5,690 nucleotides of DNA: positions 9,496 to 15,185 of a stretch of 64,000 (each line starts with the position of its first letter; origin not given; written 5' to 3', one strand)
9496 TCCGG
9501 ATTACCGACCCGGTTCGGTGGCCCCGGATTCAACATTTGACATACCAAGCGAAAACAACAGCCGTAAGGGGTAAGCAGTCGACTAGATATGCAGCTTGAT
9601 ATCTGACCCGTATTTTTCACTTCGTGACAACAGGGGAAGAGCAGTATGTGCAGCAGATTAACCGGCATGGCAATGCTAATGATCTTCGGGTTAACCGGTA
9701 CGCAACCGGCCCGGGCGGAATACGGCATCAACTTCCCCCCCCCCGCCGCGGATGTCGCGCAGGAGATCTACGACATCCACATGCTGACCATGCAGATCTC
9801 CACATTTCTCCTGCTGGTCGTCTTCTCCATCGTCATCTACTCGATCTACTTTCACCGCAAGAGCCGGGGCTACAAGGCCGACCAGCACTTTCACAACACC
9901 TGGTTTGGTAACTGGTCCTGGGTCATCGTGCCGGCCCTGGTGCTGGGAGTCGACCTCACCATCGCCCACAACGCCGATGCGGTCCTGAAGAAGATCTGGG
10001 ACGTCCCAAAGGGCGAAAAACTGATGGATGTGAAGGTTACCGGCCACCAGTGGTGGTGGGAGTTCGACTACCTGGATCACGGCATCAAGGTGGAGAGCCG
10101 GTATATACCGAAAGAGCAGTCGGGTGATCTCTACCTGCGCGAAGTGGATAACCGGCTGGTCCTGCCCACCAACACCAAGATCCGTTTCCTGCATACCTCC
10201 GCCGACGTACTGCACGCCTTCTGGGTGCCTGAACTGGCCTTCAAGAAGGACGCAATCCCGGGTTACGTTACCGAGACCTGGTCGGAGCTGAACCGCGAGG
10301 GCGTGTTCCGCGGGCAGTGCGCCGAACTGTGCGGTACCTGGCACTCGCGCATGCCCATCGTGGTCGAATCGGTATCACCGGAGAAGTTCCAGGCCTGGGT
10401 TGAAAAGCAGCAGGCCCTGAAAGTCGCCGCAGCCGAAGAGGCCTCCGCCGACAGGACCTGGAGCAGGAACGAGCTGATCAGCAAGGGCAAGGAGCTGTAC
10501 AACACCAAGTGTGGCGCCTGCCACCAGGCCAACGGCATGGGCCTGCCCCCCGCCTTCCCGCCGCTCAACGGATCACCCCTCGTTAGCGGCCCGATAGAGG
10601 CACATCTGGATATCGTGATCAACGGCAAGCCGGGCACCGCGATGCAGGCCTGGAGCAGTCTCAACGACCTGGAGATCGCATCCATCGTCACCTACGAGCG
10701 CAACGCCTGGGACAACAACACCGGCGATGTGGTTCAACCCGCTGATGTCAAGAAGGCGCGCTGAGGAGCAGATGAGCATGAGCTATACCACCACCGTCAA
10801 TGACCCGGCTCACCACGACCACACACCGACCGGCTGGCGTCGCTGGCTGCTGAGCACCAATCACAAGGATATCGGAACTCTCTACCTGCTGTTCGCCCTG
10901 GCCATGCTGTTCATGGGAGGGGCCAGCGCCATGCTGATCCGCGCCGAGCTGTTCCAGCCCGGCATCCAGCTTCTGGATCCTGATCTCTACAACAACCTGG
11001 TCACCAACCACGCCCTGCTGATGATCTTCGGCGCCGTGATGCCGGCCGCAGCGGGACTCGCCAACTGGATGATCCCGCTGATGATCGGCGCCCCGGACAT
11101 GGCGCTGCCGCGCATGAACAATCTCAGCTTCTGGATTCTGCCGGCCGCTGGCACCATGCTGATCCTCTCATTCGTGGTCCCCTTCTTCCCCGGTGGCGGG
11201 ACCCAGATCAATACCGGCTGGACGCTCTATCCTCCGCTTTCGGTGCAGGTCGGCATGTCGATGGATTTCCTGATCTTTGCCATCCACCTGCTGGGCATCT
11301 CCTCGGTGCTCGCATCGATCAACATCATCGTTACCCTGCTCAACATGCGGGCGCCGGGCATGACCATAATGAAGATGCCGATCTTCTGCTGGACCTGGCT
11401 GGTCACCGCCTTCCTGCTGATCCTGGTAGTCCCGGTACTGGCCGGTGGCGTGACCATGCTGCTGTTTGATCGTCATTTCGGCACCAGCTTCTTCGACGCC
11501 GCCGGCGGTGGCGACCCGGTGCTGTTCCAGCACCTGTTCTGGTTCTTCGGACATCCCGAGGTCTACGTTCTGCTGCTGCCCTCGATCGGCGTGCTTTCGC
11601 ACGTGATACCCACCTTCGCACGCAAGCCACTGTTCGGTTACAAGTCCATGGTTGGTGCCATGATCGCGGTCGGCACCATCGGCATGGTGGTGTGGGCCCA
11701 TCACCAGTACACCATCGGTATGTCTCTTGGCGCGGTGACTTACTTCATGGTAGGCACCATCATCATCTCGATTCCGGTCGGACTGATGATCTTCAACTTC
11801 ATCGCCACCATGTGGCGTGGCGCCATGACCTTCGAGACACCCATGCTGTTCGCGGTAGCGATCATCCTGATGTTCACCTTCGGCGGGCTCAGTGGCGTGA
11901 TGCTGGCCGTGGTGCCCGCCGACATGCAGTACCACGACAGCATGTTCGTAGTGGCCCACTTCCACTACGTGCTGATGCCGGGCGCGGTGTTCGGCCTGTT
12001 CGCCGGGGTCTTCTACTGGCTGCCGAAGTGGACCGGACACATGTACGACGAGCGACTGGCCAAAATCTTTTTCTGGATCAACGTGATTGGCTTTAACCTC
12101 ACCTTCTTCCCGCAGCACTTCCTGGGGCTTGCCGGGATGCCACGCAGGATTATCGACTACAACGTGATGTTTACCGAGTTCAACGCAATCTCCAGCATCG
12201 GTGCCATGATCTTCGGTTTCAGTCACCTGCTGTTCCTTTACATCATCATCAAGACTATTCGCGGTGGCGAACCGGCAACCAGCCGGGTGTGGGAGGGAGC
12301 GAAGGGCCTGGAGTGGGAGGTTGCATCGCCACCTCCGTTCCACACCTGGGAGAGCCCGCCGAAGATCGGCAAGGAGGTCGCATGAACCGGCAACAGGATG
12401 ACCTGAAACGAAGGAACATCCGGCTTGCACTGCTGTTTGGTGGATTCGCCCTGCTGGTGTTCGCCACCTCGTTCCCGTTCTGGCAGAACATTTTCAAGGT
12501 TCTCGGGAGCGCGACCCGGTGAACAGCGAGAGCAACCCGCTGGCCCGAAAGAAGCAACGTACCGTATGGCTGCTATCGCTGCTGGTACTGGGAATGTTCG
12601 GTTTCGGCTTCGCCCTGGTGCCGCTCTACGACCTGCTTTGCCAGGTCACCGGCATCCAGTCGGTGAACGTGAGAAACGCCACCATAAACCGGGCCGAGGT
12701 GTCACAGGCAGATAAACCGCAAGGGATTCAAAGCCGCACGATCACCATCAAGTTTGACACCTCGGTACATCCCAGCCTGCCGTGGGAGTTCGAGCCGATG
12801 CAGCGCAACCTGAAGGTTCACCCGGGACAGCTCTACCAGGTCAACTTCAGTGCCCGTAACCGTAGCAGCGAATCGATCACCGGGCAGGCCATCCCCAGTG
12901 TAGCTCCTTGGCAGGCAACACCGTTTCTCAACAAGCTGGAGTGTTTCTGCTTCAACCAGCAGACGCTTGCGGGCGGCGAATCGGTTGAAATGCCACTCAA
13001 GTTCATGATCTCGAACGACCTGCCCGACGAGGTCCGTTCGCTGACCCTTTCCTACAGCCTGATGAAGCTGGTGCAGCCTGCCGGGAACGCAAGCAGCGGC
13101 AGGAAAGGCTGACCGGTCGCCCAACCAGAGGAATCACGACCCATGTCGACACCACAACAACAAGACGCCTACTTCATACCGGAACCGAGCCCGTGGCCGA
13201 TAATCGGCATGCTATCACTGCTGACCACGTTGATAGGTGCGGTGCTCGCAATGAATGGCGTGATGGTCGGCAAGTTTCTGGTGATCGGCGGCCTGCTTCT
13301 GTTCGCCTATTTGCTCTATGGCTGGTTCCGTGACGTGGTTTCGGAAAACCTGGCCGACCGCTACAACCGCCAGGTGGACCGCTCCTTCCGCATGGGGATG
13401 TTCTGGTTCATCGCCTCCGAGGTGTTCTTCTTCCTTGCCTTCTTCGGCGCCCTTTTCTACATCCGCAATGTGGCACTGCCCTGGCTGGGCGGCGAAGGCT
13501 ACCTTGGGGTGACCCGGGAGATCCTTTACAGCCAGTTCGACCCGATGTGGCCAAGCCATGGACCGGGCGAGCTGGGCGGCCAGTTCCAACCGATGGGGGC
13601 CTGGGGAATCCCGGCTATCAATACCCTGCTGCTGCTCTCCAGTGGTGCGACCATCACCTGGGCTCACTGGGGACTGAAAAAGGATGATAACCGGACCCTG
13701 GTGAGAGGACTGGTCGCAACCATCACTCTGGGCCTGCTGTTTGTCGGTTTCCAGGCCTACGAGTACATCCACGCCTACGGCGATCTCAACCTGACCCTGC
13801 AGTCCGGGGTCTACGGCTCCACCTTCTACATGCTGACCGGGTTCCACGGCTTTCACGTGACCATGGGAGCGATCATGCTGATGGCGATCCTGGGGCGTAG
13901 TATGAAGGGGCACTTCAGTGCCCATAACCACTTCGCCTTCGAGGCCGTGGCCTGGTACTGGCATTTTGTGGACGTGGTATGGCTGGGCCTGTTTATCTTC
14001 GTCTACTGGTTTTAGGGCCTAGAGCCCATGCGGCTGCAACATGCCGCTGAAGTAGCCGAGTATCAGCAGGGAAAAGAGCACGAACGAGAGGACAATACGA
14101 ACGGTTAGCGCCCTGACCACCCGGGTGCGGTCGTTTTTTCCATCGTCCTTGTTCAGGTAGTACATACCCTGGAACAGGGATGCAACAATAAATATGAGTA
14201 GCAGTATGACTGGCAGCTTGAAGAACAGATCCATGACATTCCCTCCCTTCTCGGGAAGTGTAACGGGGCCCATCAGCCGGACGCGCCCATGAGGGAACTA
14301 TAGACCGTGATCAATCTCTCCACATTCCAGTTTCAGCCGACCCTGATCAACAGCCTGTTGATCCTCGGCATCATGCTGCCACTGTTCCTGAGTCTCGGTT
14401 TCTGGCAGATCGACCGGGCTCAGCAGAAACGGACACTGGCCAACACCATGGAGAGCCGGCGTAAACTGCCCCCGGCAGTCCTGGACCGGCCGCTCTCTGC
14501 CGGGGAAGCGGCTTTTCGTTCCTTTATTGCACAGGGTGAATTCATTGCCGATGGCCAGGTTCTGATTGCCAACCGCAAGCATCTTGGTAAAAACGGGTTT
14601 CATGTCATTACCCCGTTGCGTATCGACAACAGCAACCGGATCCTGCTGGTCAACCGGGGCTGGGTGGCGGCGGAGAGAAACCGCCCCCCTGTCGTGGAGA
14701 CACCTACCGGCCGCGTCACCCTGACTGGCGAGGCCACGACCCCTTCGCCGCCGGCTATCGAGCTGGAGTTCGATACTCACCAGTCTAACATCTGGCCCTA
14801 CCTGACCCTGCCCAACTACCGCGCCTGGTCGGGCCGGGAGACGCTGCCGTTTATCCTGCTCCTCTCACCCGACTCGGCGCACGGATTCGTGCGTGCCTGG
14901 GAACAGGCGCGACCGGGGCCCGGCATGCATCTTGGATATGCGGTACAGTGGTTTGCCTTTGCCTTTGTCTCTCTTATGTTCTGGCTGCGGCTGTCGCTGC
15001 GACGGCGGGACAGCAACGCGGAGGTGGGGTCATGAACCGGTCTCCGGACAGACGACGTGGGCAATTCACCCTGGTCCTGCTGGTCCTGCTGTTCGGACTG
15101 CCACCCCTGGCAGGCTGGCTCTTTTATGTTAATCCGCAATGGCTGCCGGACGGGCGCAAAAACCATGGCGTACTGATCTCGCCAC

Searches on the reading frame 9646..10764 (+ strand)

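Call 36: search_protein_families(library=pfam, proteins=[window:9646-10764:+], max_evalue=0.0001)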
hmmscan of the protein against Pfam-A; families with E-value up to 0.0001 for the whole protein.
window:9646-10764:+ (372 aa): 4 families
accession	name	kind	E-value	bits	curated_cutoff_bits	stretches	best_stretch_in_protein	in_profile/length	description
PF00116.26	COX2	-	1.5e-37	128.6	22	1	128-243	2-120/120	Cytochrome C oxidase subunit II, periplasmic domain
PF13442.11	Cytochrome_CBB3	-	9.4e-11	42.3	27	1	278-350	3-67/68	Cytochrome C oxidase, cbb3-type, subunit III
PF00034.26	Cytochrom_C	-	1.9e-07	32.8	21.3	1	279-313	2-36/90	Cytochrome c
PF02790.20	COX2_TM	-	6.6e-06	26.6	22.8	1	25-100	3-78/88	Cytochrome C oxidase subunit II, transmembrane domain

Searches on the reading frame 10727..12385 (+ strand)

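Call 36: search_protein_families(library=pfam, proteins=[window:10727-12385:+], max_evalue=0.0001)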
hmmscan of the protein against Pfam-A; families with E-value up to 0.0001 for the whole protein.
window:10727-12385:+ (552 aa): 1 family
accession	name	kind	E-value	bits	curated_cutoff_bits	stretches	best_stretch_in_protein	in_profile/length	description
PF00115.25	COX1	-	4.2e-151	504.1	34.8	1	48-495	1-436/436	Cytochrome C and Quinol oxidase polypeptide I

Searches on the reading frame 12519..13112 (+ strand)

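Call 36: search_protein_families(library=pfam, proteins=[window:12519-13112:+], max_evalue=0.0001)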
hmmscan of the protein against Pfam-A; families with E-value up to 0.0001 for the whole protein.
window:12519-13112:+ (197 aa): 1 family
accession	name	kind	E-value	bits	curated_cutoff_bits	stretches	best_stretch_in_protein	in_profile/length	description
PF04442.19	CtaG_Cox11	-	3.3e-48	163.9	25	1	33-182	1-147/148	Cytochrome c oxidase assembly protein CtaG/Cox11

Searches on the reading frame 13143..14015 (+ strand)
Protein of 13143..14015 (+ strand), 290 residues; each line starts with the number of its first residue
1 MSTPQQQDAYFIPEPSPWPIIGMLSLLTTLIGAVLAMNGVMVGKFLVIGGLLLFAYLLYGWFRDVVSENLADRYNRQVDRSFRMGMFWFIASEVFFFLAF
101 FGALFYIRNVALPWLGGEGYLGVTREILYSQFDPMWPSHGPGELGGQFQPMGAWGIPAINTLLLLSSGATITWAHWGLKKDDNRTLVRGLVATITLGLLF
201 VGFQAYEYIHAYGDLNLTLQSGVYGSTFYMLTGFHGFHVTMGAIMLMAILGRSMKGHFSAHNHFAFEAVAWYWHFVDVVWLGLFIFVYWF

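Call 36: search_protein_families(library=pfam, proteins=[window:13143-14015:+], max_evalue=0.0001)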
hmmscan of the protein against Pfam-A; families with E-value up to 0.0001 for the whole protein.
window:13143-14015:+ (290 aa): 1 family
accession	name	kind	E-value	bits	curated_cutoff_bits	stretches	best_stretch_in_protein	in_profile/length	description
PF00510.24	COX3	-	2.5e-62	211.5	23.8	2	143-290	108-256/258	Cytochrome c oxidase subunit III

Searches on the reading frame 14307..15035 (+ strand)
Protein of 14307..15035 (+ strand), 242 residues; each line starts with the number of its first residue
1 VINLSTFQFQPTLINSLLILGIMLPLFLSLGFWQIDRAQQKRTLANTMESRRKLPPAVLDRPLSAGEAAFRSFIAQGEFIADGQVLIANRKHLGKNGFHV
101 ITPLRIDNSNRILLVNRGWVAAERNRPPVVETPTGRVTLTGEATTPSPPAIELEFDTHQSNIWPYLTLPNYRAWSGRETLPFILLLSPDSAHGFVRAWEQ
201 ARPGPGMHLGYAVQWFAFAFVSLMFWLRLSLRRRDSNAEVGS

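Call 36: search_protein_families(library=pfam, proteins=[window:14307-15035:+], max_evalue=0.0001)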
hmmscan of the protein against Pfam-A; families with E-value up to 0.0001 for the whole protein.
window:14307-15035:+ (242 aa): 1 family
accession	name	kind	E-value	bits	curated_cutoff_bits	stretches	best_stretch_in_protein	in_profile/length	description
PF02104.20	SURF1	-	4.3e-39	135.4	23.4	1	23-220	3-205/205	SURF1 family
